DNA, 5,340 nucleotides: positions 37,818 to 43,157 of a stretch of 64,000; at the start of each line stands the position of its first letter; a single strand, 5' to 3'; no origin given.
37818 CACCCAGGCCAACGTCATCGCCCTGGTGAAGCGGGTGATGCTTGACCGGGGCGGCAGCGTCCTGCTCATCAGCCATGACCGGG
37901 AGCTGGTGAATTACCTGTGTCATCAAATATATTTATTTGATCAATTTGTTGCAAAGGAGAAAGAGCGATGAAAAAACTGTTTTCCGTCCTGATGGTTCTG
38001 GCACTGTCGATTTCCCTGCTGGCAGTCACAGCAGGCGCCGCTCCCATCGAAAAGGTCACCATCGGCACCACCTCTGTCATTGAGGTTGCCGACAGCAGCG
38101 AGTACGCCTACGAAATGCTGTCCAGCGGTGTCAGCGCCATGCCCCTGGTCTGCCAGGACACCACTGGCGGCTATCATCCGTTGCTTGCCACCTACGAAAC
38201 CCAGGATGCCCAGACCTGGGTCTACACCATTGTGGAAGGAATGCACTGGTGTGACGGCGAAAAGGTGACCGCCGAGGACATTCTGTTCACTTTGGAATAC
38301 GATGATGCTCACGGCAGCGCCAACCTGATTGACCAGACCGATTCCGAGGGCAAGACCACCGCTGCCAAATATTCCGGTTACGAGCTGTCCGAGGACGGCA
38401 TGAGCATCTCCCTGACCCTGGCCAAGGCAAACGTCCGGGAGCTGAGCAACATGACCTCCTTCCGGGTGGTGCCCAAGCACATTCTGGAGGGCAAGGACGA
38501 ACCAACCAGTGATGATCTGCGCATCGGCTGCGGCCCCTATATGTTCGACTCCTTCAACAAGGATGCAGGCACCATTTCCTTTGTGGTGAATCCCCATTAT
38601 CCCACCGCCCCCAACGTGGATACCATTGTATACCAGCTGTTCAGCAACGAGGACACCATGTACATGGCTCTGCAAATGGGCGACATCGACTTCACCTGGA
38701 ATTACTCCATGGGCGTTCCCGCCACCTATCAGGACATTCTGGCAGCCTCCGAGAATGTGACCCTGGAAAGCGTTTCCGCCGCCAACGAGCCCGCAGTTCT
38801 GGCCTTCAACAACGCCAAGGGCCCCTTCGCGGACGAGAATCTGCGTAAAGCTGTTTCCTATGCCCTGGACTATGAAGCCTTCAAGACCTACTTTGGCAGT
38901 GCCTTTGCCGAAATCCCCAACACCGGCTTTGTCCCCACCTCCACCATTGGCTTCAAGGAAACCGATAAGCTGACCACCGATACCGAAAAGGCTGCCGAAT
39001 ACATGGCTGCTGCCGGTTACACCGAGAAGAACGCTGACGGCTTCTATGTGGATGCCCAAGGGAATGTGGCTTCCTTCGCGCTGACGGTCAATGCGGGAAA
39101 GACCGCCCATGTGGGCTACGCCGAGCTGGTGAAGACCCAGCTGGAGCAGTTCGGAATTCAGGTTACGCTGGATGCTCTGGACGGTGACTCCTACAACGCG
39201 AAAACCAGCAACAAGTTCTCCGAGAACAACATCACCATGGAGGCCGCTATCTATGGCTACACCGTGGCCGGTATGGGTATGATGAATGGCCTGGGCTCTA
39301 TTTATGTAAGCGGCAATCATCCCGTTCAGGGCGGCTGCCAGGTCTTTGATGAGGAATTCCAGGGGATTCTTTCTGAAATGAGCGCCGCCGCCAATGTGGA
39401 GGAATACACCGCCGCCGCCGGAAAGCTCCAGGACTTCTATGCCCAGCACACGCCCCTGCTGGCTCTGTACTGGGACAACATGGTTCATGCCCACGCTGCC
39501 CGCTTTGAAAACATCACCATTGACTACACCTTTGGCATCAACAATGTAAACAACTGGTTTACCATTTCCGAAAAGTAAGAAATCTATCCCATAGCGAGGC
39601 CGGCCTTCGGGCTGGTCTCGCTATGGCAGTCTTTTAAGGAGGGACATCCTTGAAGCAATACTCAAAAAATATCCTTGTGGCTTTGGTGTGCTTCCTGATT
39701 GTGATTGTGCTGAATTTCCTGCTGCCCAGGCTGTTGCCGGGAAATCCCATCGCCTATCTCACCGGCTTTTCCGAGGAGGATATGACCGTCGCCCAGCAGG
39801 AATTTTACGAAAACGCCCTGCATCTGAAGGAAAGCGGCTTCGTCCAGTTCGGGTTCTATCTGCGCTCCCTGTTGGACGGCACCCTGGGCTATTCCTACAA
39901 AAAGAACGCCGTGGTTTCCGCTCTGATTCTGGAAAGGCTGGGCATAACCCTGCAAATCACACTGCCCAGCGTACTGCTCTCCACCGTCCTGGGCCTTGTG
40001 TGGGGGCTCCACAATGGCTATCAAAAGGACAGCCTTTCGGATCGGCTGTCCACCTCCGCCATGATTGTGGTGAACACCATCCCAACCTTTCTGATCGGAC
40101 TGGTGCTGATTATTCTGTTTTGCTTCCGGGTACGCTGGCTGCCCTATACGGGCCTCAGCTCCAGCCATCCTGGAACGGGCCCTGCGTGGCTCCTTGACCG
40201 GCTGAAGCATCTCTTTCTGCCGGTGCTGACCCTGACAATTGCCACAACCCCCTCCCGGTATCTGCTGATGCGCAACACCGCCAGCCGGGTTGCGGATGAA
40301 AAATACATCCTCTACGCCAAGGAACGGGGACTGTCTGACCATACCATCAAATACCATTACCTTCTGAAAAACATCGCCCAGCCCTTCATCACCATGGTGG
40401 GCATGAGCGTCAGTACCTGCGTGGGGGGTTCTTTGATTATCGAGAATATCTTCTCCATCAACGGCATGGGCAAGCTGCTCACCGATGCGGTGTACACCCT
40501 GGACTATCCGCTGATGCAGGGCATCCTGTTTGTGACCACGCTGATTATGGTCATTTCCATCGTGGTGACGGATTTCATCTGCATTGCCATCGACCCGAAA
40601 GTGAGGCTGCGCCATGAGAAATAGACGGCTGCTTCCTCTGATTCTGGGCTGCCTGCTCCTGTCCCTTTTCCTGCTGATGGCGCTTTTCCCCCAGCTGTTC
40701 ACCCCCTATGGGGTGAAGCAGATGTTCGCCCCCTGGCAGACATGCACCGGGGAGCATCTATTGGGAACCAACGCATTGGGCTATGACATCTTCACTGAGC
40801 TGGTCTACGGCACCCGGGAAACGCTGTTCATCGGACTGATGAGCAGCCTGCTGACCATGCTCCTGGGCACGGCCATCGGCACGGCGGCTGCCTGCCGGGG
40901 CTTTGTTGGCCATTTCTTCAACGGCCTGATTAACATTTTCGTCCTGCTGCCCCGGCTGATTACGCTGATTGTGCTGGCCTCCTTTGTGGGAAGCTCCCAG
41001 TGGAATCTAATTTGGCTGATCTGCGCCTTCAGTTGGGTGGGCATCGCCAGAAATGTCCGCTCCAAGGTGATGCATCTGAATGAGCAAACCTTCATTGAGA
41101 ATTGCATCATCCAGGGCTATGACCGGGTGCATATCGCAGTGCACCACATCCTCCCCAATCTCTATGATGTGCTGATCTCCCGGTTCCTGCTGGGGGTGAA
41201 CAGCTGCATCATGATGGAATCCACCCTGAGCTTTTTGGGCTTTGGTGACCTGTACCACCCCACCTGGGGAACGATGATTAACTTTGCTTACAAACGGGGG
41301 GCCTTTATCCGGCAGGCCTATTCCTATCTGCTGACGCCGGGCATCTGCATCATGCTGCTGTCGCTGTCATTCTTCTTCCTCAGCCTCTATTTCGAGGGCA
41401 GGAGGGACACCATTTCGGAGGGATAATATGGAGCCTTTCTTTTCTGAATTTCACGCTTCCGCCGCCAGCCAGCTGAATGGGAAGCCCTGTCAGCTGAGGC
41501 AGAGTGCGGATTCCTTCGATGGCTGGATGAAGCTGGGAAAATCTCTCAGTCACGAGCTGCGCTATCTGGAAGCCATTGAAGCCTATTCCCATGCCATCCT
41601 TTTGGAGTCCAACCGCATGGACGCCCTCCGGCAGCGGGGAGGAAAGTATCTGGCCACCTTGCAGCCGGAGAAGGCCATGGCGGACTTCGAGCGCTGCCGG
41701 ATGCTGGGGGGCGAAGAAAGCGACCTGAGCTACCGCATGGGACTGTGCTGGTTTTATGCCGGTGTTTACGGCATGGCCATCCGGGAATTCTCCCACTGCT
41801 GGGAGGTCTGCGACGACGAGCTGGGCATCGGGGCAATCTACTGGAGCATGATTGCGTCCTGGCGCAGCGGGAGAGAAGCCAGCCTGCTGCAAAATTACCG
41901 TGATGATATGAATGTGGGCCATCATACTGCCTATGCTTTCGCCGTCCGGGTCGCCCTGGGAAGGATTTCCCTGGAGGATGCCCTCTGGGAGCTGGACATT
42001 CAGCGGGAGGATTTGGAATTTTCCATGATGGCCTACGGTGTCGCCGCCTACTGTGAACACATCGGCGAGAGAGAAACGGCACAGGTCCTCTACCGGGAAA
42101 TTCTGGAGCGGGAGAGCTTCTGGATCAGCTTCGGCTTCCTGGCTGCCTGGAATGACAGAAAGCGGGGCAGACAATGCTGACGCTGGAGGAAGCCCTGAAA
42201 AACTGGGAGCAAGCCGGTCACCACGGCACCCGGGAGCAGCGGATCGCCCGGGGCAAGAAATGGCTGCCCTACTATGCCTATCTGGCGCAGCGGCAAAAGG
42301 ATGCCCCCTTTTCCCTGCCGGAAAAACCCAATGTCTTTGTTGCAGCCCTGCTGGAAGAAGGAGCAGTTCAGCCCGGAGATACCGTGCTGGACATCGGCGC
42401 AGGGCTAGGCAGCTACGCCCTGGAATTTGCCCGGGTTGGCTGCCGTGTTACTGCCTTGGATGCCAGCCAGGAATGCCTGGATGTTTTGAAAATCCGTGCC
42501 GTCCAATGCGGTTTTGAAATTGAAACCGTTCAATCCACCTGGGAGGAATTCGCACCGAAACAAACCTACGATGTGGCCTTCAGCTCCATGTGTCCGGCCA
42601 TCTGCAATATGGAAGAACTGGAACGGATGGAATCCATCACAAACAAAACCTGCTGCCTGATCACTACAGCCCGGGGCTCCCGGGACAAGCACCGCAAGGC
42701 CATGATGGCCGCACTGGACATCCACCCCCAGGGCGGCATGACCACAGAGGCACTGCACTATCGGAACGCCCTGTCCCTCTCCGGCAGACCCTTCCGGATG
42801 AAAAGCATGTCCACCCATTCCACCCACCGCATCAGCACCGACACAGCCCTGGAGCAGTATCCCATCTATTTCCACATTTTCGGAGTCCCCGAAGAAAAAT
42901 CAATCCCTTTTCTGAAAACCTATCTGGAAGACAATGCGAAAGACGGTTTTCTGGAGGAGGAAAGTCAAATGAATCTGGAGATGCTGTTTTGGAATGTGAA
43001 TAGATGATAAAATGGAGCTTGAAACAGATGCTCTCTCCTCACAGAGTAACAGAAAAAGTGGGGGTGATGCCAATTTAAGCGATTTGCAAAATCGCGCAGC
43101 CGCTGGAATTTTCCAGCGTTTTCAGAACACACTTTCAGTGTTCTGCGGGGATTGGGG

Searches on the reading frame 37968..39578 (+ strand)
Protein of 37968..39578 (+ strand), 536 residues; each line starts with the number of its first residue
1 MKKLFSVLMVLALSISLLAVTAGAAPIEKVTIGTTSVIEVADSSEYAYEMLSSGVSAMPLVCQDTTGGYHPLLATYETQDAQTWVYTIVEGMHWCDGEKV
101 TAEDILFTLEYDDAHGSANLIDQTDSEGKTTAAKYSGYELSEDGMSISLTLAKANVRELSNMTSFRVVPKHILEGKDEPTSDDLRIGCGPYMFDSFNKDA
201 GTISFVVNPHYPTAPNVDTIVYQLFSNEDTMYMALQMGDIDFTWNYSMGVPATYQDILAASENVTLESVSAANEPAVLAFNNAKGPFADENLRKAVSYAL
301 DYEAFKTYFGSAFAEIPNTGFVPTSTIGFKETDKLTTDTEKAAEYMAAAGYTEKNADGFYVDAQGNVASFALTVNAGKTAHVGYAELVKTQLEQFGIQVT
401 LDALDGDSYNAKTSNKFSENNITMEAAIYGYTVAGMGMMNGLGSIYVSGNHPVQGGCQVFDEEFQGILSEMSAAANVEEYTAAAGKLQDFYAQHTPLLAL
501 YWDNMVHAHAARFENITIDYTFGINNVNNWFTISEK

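Call 81: search_protein_families(library=pfam, proteins=[window:37968-39578:+])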
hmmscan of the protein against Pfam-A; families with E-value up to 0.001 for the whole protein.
window:37968-39578:+ (536 aa): 1 family
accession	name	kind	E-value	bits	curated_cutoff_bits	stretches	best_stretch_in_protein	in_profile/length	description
PF00496.27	SBP_bac_5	-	5.8e-54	184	32.4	1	69-416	2-338/368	Bacterial extracellular solute-binding proteins, family 5 Middle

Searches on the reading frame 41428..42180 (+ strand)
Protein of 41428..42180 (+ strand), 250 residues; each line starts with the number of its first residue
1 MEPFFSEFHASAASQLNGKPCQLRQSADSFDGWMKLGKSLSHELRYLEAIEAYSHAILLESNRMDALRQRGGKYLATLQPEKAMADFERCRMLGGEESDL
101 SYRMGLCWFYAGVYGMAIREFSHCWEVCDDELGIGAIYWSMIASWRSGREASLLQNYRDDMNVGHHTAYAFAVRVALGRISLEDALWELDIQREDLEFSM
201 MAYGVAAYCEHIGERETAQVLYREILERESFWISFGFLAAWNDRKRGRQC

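Call 6: search_protein_families(library=pfam, proteins=[window:41428-42180:+])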
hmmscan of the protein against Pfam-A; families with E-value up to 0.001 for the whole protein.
window:41428-42180:+ (250 aa): 3 families
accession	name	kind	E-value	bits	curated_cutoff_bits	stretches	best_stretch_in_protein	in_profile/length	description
PF07719.23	TPR_2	-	3.8e-05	23.9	27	0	31-61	2-32/34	Tetratricopeptide repeat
PF00515.34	TPR_1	-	0.0004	20.5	27.8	0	31-62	2-33/34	Tetratricopeptide repeat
PF13371.12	TPR_9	-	0.00079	19.8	35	0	45-90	10-55/73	Tetratricopeptide repeat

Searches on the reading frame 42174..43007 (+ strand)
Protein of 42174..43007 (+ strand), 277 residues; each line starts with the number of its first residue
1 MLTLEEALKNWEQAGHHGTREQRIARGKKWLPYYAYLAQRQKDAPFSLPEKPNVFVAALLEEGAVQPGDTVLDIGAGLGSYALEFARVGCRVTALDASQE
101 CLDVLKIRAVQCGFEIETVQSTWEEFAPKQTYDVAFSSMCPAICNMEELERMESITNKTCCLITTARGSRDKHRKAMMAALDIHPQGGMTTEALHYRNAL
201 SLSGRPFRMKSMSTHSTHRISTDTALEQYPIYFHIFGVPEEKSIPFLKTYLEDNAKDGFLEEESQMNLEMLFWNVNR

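Call 6: search_protein_families(library=pfam, proteins=[window:42174-43007:+])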
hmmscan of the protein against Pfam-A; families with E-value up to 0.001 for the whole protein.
window:42174-43007:+ (277 aa): 6 families
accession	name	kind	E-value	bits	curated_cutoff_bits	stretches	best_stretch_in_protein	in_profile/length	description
PF13649.12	Methyltransf_25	-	3.6e-11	44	27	1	71-151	1-84/97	Methyltransferase domain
PF08241.18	Methyltransf_11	-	4.3e-08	34.1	21.2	1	72-148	1-75/95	Methyltransferase domain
PF13847.12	Methyltransf_31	-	7.1e-07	29.5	27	1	67-157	3-102/145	Methyltransferase domain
PF13489.12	Methyltransf_23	-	2.9e-06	27.5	27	1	66-140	21-90/164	Methyltransferase domain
PF01728.25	FtsJ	-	0.0001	22.7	24.1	1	59-155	12-115/181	FtsJ-like methyltransferase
PF02353.26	CMAS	-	0.00045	20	27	1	58-127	53-125/273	Mycolic acid cyclopropane synthetase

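Call 7: search_protein_families(library=ncbifam, proteins=[window:42174-43007:+])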
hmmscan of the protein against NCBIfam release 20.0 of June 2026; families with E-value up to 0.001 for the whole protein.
window:42174-43007:+ (277 aa): 18 families
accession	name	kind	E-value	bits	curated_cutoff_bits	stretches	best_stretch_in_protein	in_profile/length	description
NF043040.1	corrin_prot_MT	hypoth_equivalog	3.7e-11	42.9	180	1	63-140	37-119/216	corrinoid protein-associated methyltransferase CpaM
TIGR01983.1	UbiG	equivalog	1.2e-07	31.2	102.95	1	68-137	50-122/228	bifunctional 2-polyprenyl-6-hydroxyphenol methylase/3-demethylubiquinol 3-O-methyltransferase UbiG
NF041820.1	daptide_MTase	equivalog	2.3e-07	30.5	175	1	68-134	37-107/243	daptide-type RiPP biosynthesis methyltransferase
NF041255.1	mycofact_MftM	equivalog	3.4e-06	26.6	200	1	67-121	139-193/289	mycofactocin oligosaccharide methyltransferase MftM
TIGR02469.1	CbiT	equivalog_domain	6.9e-06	26.3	78.3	1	59-112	11-66/124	precorrin-6Y C5,15-methyltransferase (decarboxylating) subunit CbiT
TIGR00438.1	rrmJ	equivalog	1.2e-05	24.9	300.15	1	65-156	30-123/188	23S rRNA (uridine(2552)-2'-O)-methyltransferase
NF008992.0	PRK12335.1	equivalog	1.4e-05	24.4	303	1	65-145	121-200/289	SAM-dependent methyltransferase TehB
NF000468.1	Erm37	exception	2.1e-05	24.6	350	1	56-108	21-73/179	23S rRNA (adenine(2058)-N(6))-methyltransferase Erm(37)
TIGR04290.1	meth_Rta_06860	hypoth_equivalog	3.1e-05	23.5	300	1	68-121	50-104/226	TIGR04290 family methyltransferase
NF011529.0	PRK14968.1-3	equivalog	7.1e-05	22.3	162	1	59-122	26-90/198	putative methyltransferase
TIGR03534.1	RF_mod_PrmC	equivalog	9.6e-05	22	199.1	1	56-135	77-160/253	peptide chain release factor N(5)-glutamine methyltransferase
NF001241.0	PRK00216.1-2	equivalog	0.00021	21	327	1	64-109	48-93/231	demethylmenaquinone methyltransferase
NF045649.1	2X_seleno_MduS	exception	0.0003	19.9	380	1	57-140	31-120/338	methyltransferase domain-containing selenoprotein MduS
TIGR02021.1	BchM-ChlM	equivalog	0.00039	19.9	158.9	1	65-120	52-113/218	magnesium protoporphyrin IX methyltransferase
TIGR02072.1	BioC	equivalog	0.00069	19.5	184.95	1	61-141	28-107/244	malonyl-ACP O-methyltransferase BioC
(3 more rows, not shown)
